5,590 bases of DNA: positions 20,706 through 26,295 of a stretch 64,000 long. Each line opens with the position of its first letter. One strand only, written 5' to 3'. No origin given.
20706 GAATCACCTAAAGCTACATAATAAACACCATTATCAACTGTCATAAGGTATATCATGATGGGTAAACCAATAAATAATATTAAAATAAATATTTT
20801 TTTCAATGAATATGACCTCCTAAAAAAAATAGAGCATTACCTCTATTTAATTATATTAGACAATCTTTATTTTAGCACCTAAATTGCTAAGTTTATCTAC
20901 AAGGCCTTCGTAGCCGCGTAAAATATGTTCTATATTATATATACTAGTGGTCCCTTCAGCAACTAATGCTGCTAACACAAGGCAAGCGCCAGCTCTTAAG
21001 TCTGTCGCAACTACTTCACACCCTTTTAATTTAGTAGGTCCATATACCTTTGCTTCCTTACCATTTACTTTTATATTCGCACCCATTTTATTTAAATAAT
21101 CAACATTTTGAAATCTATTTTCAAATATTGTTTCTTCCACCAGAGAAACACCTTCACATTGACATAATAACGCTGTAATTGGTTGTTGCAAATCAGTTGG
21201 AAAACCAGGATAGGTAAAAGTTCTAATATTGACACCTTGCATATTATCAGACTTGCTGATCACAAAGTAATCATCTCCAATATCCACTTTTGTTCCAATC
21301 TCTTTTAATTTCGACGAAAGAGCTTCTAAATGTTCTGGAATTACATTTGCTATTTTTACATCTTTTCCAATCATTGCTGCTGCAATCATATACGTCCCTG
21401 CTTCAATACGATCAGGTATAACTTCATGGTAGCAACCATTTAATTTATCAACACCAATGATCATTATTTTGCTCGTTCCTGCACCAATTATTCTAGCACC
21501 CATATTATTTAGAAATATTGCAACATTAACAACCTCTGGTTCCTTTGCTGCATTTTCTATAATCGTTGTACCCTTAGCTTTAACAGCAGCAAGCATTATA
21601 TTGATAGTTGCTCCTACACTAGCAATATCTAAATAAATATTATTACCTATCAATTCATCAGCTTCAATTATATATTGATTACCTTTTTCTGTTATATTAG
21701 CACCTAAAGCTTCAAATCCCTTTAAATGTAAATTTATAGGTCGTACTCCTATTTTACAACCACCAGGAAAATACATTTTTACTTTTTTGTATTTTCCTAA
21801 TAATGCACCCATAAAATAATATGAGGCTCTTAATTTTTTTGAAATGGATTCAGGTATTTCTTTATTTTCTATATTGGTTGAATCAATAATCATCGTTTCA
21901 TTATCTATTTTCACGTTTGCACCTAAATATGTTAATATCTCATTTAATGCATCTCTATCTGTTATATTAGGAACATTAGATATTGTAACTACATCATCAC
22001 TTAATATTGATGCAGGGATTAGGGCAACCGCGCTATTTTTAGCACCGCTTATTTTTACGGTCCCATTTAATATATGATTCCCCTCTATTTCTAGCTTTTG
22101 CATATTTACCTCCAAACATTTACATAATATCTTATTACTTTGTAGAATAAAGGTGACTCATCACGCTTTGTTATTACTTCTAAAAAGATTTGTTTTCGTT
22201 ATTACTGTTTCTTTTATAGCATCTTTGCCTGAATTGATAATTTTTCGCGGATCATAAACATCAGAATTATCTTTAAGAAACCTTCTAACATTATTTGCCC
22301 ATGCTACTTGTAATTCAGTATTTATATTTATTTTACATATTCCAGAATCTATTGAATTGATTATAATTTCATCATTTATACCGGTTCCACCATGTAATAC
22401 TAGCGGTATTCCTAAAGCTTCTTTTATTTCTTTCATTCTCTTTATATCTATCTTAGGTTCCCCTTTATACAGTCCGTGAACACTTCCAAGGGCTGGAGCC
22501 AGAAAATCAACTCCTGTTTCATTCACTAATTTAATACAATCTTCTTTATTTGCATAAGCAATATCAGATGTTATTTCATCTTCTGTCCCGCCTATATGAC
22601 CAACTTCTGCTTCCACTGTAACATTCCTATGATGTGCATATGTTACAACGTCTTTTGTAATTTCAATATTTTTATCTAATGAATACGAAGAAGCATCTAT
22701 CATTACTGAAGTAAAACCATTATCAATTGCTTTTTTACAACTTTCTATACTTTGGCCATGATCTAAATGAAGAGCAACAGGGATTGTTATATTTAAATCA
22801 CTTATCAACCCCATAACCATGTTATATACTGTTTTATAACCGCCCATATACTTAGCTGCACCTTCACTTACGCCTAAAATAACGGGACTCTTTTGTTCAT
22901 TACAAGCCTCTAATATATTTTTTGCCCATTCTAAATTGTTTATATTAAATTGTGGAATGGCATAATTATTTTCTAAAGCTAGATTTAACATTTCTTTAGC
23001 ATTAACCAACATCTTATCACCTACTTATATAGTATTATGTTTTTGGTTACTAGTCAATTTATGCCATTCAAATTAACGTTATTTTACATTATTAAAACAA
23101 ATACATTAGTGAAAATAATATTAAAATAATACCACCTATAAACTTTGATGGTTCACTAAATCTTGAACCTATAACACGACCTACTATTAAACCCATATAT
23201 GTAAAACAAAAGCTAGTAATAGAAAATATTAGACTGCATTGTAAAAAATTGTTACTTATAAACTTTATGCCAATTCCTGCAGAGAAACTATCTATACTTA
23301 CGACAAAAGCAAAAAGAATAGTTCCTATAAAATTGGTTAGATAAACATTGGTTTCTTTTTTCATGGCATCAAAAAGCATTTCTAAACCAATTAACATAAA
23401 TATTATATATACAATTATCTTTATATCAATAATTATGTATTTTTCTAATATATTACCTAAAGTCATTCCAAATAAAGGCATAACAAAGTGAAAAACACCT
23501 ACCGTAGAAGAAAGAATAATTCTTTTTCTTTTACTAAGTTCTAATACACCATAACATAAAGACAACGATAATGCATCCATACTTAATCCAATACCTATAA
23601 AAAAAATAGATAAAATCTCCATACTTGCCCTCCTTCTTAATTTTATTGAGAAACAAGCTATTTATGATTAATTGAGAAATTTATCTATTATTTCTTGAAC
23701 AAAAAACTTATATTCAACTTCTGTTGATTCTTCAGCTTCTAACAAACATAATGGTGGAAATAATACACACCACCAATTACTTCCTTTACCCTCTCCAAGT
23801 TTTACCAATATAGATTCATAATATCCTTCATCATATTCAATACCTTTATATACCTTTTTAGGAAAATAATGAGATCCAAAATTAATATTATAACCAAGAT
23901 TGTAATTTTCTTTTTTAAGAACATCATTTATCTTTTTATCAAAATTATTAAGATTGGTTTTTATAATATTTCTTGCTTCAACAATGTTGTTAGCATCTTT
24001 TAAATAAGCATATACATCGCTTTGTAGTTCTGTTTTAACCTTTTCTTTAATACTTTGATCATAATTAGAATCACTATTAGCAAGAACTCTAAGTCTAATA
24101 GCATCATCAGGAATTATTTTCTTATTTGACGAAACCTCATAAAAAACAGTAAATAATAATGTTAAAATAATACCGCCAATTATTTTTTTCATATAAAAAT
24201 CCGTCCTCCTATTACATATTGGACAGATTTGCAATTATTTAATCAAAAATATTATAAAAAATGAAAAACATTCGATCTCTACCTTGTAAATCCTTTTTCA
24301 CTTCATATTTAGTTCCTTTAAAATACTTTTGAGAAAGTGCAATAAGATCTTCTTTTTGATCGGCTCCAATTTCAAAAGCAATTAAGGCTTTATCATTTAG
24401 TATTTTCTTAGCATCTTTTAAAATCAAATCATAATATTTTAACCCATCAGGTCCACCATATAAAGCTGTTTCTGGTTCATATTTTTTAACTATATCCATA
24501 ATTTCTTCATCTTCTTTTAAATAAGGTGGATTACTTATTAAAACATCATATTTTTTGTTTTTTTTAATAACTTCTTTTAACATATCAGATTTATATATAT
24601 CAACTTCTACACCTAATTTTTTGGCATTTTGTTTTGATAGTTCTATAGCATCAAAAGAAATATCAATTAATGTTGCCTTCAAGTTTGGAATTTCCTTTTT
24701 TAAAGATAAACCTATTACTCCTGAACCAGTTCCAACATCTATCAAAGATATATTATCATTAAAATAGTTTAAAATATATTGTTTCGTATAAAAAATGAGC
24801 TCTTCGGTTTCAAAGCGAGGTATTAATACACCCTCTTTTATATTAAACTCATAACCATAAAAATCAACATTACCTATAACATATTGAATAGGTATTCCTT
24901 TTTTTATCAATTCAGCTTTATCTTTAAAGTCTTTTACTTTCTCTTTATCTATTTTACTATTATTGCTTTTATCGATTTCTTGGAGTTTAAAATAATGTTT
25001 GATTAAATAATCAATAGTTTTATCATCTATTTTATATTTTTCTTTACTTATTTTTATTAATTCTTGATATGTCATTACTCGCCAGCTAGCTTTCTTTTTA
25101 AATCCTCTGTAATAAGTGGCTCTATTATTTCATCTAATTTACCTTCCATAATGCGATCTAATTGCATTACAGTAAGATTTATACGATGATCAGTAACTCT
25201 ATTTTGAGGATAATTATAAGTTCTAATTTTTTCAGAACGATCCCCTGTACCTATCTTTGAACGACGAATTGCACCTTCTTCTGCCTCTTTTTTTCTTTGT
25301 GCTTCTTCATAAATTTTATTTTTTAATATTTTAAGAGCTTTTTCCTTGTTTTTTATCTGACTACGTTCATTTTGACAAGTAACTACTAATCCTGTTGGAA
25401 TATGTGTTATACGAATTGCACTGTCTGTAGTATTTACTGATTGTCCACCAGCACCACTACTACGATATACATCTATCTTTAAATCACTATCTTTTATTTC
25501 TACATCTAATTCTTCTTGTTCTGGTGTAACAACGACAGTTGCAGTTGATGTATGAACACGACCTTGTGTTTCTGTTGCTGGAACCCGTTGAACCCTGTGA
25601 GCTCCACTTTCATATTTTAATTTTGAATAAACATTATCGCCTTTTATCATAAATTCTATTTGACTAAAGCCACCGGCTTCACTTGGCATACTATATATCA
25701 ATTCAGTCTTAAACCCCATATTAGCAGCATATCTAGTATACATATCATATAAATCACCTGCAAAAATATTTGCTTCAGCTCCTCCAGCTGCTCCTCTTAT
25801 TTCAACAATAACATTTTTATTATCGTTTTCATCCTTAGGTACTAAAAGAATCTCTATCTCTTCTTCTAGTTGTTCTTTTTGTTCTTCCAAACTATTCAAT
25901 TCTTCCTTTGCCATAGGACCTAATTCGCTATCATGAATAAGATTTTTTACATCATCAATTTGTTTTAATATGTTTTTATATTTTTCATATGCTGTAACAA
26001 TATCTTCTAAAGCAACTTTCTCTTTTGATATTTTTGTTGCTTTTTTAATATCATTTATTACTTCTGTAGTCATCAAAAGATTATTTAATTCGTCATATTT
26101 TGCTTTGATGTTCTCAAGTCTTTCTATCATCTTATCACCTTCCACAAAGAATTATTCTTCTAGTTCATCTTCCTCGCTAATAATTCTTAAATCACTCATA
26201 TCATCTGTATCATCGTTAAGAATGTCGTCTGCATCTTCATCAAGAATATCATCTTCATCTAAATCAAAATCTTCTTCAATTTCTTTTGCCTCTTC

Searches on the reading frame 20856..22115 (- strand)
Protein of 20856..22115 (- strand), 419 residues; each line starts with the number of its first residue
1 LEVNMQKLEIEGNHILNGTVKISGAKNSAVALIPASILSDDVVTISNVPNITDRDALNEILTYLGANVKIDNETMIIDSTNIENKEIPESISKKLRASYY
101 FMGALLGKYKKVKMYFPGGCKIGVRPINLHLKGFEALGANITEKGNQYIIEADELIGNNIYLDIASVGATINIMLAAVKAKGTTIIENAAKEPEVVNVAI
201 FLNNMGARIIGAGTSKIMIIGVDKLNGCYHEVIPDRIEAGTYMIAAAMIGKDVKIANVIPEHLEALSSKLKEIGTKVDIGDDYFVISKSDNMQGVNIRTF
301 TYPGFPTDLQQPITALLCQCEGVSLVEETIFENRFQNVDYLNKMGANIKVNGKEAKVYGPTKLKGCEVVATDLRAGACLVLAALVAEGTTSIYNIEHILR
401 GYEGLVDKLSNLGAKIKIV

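Call 32: search_protein_families(library=ncbifam, proteins=[window:20856-22115:-], max_evalue=0.00001)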
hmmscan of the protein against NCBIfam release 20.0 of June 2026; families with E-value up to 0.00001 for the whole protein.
window:20856-22115:- (419 aa): 5 families
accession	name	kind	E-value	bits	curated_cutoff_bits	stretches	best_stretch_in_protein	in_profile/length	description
NF009470.0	PRK12830.1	equivalog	4.3e-182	605.5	552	1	5-418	1-414/417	UDP-N-acetylglucosamine 1-carboxyvinyltransferase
NF006873.0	PRK09369.1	subfamily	2.4e-160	533.8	297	1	5-418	1-416/419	UDP-N-acetylglucosamine 1-carboxyvinyltransferase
TIGR01072.1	murA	equivalog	7.9e-160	532.2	392.7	1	5-417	1-415/416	UDP-N-acetylglucosamine 1-carboxyvinyltransferase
TIGR01356.1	aroA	equivalog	7.6e-23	81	287.25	1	18-327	1-319/415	3-phosphoshikimate 1-carboxyvinyltransferase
NF011381.1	PRK14806.1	equivalog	1.2e-13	50.2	902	0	122-279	420-580/733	bifunctional prephenate dehydrogenase/3-phosphoshikimate 1-carboxyvinyltransferase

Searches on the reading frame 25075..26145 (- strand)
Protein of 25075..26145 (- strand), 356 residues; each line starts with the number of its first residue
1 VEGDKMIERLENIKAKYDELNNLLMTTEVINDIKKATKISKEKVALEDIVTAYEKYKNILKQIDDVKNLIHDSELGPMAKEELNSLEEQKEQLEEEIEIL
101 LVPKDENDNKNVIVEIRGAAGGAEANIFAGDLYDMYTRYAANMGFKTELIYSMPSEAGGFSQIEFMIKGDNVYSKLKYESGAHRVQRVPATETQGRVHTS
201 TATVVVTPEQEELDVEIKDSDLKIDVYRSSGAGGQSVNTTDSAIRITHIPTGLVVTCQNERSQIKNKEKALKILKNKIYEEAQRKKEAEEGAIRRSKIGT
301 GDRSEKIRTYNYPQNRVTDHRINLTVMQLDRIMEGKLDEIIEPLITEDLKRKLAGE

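Call 32: search_protein_families(library=ncbifam, proteins=[window:25075-26145:-], max_evalue=0.00001)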
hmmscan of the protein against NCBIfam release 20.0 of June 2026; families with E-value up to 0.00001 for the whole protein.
window:25075-26145:- (356 aa): 5 families
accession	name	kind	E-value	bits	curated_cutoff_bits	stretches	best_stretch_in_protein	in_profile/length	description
NF001859.2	PRK00591.1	equivalog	5e-153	509.3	400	1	10-353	1-347/347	peptide chain release factor 1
TIGR00019.1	prfA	equivalog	6.5e-153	508.9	423.25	1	4-354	4-356/361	peptide chain release factor 1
TIGR00020.2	prfB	exception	6.7e-87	291.8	370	1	9-343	16-350/353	peptide chain release factor 2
TIGR03072.1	release_prfH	equivalog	1.8e-22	79.8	166.65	1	116-311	5-196/200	peptide chain release factor H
NF006718.0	PRK09256.1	equivalog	4.5e-11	42.6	100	1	214-247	9-42/140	alternative ribosome rescue aminoacyl-tRNA hydrolase ArfB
